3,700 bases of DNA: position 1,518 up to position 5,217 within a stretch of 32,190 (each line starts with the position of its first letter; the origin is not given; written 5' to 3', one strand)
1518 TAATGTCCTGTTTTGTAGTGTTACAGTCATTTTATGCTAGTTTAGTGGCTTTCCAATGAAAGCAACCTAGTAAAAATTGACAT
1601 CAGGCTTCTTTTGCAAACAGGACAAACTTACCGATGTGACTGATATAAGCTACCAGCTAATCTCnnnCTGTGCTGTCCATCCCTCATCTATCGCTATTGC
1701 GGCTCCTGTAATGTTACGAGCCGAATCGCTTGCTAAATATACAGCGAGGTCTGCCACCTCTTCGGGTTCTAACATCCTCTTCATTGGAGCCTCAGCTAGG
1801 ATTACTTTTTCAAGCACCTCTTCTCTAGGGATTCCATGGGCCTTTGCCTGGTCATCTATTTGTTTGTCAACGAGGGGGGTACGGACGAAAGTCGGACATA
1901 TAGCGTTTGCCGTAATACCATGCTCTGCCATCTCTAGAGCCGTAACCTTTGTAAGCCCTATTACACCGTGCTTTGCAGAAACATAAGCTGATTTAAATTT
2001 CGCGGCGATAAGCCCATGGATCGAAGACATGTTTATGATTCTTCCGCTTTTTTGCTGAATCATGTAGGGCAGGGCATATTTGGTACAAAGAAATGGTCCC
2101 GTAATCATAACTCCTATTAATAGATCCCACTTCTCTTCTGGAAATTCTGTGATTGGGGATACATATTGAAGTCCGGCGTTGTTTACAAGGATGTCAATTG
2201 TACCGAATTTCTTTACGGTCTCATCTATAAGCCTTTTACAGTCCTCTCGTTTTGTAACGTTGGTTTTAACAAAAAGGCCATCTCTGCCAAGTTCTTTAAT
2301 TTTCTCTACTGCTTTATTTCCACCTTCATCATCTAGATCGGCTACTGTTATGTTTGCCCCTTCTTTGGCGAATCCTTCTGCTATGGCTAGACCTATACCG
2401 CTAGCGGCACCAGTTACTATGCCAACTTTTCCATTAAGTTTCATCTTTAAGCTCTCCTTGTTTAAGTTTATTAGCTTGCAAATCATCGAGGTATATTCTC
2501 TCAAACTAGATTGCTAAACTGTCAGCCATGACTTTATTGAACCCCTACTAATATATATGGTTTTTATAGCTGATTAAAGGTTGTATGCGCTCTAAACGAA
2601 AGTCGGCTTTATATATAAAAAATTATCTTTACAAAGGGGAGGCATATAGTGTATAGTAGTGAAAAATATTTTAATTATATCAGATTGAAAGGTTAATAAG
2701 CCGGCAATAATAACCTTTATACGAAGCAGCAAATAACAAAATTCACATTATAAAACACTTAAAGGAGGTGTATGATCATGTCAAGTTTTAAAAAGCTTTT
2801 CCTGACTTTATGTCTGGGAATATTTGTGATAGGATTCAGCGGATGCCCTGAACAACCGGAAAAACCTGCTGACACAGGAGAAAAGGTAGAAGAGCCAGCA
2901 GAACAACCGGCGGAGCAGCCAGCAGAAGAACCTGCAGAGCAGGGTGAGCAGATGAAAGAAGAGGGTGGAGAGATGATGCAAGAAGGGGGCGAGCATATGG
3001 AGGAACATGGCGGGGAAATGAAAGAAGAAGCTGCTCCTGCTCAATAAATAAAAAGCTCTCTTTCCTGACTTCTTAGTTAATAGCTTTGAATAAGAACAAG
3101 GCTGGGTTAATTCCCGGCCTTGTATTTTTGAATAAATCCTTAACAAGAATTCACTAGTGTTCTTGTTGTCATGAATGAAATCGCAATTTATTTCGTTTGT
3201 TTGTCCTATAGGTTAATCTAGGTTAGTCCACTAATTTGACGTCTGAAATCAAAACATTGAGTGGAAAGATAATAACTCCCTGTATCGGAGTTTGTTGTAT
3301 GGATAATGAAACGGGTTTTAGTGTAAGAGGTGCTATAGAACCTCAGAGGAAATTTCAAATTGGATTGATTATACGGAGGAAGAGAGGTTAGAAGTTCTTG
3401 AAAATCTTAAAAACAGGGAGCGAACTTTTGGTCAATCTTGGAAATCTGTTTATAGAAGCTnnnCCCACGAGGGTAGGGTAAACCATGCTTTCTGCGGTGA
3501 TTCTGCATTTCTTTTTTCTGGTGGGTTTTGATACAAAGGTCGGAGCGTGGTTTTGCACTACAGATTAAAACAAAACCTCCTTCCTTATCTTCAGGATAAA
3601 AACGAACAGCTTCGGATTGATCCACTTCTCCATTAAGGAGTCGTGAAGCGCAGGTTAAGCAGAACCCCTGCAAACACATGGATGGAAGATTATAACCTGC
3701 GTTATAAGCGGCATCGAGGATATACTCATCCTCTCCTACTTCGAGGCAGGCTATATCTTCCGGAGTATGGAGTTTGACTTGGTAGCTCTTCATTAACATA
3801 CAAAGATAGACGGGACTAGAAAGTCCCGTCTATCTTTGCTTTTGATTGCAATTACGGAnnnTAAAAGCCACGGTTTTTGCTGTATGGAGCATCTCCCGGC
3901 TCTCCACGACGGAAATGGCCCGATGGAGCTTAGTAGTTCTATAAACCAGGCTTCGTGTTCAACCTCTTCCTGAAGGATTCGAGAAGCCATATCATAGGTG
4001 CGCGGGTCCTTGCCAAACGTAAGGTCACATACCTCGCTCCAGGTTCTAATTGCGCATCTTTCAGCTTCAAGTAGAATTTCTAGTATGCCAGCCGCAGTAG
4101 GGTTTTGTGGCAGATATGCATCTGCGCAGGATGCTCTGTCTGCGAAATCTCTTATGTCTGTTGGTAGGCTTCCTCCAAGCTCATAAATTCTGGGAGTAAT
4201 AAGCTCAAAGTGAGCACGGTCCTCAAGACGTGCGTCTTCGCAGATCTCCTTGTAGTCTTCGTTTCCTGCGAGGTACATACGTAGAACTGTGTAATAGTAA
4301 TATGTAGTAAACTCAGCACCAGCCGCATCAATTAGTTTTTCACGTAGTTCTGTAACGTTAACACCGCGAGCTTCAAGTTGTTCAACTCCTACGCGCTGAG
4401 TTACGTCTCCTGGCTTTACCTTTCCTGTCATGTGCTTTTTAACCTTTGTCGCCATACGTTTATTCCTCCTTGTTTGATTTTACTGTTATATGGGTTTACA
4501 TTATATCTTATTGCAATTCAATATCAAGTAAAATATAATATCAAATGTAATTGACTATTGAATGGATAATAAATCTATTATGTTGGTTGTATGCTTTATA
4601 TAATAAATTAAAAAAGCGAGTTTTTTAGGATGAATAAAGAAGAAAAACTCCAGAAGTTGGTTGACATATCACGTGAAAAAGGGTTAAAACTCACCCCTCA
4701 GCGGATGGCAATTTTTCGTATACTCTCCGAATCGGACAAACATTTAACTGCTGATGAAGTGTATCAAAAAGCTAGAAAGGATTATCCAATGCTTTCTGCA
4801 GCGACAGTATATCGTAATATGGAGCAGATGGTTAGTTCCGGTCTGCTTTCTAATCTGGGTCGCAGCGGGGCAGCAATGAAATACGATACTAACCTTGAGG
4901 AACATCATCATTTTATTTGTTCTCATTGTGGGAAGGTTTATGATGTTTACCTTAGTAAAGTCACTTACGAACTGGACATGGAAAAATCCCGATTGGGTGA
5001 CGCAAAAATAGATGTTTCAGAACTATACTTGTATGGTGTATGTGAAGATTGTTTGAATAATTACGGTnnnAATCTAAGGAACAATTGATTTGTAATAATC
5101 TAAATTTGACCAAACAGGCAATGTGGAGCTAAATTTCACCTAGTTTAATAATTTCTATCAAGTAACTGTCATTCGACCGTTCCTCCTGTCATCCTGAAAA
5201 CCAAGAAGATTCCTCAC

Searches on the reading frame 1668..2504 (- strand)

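Call 8: search_protein_families(library=pfam, proteins=[window:1668-2504:-], max_evalue=0.001)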
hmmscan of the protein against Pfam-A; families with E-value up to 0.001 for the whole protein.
window:1668-2504:- (279 aa): 4 families
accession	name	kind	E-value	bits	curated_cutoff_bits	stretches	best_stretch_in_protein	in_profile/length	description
PF13561.12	adh_short_C2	-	3.5e-65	220.3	27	1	32-277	1-236/236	Enoyl-(Acyl carrier protein) reductase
PF00106.31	adh_short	-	2.5e-60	203.8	26.6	1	26-218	1-193/195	short chain dehydrogenase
PF08659.16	KR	-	9.2e-09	35.9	22.6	1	29-178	4-153/180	KR domain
PF23441.1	SDR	-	5.9e-05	23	27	1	29-275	11-254/258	SDR-like rossmann domain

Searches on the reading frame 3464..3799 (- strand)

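Call 8: search_protein_families(library=pfam, proteins=[window:3464-3799:-], max_evalue=0.001)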
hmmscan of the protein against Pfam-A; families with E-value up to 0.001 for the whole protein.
window:3464-3799:- (112 aa): 1 family
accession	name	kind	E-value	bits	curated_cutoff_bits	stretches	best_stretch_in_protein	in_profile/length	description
PF00111.32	Fer2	-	3.7e-11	43.2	21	1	19-84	10-76/77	2Fe-2S iron-sulfur cluster binding domain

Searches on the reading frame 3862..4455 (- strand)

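Call 8: search_protein_families(library=pfam, proteins=[window:3862-4455:-], max_evalue=0.001)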
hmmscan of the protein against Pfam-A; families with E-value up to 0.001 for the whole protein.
window:3862-4455:- (198 aa): 1 family
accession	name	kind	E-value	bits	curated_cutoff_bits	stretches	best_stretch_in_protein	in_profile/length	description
PF00210.30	Ferritin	-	1.2e-17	64.6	24.5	1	41-176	4-137/142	Ferritin-like domain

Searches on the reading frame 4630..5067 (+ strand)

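Call 8: search_protein_families(library=pfam, proteins=[window:4630-5067:+], max_evalue=0.001)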
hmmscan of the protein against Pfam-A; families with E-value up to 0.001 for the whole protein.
window:4630-5067:+ (146 aa): 2 families
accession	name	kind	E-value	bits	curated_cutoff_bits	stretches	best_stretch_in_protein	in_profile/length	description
PF01475.25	FUR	-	1.4e-29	103.1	23.1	1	16-112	1-99/121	Ferric uptake regulator family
PF12840.13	HTH_20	-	6.1e-05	23.3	27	1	23-73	4-48/51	Helix-turn-helix domain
